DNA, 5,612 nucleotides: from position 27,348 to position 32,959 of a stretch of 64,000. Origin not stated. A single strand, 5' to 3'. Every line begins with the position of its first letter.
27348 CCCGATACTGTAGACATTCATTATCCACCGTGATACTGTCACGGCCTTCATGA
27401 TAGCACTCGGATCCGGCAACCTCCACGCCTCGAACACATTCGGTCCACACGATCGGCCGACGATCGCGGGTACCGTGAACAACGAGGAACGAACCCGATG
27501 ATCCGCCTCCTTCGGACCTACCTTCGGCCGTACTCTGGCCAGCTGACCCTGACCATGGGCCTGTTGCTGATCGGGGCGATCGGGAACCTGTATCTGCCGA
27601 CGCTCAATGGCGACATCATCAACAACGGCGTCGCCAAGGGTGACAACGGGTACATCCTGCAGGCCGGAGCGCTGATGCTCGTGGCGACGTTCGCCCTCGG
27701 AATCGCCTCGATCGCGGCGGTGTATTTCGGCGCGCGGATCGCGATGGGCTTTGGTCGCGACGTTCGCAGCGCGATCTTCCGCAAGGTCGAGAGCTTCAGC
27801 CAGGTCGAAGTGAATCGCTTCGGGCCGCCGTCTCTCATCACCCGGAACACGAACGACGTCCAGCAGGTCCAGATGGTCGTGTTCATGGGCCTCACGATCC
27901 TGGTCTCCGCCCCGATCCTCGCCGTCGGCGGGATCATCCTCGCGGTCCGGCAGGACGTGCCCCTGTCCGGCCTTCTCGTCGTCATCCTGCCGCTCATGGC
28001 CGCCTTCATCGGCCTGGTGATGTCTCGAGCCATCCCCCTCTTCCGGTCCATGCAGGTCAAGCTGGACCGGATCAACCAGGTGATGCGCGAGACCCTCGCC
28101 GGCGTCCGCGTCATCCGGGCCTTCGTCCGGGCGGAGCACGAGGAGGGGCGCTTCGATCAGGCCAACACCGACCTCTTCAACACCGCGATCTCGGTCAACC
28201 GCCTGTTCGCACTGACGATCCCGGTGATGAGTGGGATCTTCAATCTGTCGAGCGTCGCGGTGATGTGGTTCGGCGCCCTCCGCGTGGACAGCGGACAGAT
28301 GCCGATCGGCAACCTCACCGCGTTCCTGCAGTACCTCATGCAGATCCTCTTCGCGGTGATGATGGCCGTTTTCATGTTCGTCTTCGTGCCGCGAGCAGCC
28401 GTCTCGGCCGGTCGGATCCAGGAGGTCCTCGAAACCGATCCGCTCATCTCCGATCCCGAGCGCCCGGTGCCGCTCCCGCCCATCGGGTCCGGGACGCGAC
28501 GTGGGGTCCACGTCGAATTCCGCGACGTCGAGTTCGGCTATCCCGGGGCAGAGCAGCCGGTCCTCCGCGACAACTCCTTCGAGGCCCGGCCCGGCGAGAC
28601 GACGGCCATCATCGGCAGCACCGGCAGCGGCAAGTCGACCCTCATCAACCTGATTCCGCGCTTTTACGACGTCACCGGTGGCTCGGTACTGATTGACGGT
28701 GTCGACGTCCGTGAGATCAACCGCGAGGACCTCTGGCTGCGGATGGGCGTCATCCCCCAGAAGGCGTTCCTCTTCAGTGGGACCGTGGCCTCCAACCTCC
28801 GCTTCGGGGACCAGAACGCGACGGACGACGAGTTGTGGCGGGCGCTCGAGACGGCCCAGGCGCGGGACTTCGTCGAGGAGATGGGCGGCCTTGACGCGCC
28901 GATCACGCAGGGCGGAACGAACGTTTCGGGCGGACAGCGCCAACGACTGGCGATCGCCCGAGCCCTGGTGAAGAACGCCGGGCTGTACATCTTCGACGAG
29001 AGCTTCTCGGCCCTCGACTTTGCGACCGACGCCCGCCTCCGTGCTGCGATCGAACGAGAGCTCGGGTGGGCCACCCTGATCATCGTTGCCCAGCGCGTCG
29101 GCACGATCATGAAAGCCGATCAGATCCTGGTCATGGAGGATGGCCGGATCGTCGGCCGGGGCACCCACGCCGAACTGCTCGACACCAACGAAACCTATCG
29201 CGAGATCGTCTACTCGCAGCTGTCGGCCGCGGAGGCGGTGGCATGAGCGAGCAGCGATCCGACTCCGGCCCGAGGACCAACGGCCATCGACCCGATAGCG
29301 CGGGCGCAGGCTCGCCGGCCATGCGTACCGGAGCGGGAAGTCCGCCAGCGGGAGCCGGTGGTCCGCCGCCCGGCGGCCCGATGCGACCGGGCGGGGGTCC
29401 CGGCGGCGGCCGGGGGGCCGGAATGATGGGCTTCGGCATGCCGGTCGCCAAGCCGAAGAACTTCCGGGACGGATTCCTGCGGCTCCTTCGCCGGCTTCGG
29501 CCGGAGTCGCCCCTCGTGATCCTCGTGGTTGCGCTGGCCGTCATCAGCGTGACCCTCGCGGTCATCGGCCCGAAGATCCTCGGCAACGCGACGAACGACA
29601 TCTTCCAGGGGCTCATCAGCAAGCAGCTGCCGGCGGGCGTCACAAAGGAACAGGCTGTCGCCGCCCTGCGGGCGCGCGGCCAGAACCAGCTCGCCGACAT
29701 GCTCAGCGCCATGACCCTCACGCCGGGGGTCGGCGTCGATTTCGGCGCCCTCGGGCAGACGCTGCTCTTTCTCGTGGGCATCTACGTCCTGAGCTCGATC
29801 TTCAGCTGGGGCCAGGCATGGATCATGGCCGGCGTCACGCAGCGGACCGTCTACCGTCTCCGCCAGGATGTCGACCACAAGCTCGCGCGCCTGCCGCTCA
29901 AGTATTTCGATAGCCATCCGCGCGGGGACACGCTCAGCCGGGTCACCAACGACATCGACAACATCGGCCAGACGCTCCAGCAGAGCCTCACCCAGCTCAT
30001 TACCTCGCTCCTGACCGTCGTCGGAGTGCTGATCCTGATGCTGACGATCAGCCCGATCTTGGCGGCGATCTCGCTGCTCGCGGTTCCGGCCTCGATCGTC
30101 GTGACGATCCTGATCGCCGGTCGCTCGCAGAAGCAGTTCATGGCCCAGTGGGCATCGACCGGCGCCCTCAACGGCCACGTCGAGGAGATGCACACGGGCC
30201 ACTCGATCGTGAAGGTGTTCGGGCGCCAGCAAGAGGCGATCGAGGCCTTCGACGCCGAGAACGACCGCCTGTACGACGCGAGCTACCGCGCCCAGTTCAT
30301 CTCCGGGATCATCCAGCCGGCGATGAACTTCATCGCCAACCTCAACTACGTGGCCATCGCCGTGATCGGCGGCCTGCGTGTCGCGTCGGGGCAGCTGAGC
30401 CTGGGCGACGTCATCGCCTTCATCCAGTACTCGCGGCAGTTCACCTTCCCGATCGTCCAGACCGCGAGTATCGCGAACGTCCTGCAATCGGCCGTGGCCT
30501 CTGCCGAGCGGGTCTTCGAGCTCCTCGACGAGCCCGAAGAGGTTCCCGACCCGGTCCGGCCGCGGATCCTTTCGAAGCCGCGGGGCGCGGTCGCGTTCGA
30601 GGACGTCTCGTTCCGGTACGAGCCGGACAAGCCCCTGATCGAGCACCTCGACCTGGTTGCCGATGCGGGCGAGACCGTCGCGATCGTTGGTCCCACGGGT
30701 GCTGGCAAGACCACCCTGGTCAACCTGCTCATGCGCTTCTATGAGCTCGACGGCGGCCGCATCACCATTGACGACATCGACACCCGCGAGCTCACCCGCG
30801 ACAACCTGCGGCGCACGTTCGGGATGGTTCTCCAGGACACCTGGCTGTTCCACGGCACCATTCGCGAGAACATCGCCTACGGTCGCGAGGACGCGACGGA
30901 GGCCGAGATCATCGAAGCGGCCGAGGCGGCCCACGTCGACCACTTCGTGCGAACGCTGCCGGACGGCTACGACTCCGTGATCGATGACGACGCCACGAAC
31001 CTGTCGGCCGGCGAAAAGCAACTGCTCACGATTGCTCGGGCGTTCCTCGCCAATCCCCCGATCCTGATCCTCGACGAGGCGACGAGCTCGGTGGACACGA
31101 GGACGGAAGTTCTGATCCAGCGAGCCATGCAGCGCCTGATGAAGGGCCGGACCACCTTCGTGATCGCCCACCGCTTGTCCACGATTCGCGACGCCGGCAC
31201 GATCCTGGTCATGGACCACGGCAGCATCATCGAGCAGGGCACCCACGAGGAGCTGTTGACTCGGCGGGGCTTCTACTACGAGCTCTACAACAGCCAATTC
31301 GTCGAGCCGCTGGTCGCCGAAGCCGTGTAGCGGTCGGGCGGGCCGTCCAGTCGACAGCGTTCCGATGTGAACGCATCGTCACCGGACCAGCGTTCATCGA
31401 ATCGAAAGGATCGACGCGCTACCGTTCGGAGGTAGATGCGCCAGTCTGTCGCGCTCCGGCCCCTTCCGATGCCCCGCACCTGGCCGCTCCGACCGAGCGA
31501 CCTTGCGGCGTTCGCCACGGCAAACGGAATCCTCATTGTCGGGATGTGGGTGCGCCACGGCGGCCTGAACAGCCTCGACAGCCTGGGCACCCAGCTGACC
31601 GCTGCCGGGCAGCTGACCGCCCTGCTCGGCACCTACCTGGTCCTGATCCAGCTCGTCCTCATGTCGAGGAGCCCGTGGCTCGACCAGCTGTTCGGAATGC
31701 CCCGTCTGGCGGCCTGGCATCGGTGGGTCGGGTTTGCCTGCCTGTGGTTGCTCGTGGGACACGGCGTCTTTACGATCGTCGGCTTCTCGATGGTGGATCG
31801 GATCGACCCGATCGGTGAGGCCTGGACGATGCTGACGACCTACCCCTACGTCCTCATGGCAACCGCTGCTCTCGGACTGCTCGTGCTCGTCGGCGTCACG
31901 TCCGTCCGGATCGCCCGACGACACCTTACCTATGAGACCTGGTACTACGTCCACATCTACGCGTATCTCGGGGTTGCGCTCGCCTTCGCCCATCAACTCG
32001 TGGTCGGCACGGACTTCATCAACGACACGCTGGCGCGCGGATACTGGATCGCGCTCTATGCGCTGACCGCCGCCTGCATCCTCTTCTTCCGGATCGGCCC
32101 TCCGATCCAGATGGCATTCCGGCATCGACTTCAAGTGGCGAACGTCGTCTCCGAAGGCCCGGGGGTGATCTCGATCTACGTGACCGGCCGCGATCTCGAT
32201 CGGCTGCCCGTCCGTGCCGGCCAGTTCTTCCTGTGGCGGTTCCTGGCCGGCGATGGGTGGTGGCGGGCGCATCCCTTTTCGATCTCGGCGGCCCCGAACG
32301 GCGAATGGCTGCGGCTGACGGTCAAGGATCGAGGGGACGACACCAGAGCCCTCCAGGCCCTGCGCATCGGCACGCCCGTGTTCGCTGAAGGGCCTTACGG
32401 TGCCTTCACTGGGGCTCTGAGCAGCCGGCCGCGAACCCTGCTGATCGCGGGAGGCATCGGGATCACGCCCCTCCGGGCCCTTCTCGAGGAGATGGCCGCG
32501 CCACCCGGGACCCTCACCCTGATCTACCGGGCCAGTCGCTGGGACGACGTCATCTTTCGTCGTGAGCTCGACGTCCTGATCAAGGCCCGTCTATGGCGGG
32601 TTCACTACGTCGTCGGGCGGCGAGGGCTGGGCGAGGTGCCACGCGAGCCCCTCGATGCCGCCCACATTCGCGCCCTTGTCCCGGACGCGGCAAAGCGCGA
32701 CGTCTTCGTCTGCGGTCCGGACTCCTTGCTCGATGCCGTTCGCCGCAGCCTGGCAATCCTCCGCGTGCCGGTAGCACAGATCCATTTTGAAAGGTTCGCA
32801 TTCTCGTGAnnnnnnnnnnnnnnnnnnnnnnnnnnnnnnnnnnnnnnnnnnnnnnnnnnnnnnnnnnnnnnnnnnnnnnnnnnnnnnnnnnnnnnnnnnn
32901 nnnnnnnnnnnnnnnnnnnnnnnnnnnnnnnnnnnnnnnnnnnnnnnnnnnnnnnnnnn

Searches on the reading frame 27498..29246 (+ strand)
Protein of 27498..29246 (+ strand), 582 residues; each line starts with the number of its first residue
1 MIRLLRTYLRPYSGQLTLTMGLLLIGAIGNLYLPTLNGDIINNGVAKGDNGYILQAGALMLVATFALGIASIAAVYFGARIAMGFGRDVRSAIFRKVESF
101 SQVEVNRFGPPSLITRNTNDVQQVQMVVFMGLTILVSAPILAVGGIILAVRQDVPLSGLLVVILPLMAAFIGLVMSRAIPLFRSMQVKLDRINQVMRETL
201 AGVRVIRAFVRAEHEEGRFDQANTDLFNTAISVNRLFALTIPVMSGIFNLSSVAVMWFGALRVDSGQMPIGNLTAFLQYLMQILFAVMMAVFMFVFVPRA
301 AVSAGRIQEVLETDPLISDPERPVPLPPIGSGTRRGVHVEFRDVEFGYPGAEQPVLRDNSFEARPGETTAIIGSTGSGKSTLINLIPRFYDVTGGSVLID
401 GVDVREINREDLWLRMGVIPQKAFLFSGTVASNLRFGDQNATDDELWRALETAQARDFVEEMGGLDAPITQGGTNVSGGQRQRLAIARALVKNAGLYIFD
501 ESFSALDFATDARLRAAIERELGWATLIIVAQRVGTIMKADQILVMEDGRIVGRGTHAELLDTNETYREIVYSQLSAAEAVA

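Call 19: search_protein_families(library=pfam, proteins=[window:27498-29246:+], max_evalue=0.00001)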
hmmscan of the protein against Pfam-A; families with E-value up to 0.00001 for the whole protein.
window:27498-29246:+ (582 aa): 3 families
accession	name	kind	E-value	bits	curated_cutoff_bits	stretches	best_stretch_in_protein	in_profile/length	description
PF00664.28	ABC_membrane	-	7.6e-40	137.7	28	1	18-286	3-273/274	ABC transporter transmembrane region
PF00005.33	ABC_tran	-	4.2e-29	102.3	25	1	356-503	1-136/137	ABC transporter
PF02463.25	SMC_N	-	1.8e-07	31.3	40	0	458-545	135-210/220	RecF/RecN/SMC N terminal domain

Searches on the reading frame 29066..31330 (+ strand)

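Call 19: search_protein_families(library=pfam, proteins=[window:29066-31330:+], max_evalue=0.00001)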
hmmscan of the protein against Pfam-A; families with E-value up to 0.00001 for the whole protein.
window:29066-31330:+ (754 aa): 3 families
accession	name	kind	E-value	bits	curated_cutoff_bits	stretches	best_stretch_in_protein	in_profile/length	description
PF00664.28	ABC_membrane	-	6e-56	190.6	28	1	151-462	1-273/274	ABC transporter transmembrane region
PF00005.33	ABC_tran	-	8.2e-30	104.6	25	1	527-674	3-137/137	ABC transporter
PF13191.12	AAA_16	-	3.3e-06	28.1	32.6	0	533-688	22-156/167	AAA ATPase domain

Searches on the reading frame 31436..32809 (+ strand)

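Call 19: search_protein_families(library=pfam, proteins=[window:31436-32809:+], max_evalue=0.00001)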
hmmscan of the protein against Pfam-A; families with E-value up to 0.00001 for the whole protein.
window:31436-32809:+ (457 aa): 2 families
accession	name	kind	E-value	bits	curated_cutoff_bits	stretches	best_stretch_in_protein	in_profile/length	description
PF01794.25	Ferric_reduct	-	5.7e-19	68.8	28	1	62-183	2-120/121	Ferric reductase like transmembrane component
PF00175.26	NAD_binding_1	-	1.2e-07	32.7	22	1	336-436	1-108/109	Oxidoreductase NAD-binding domain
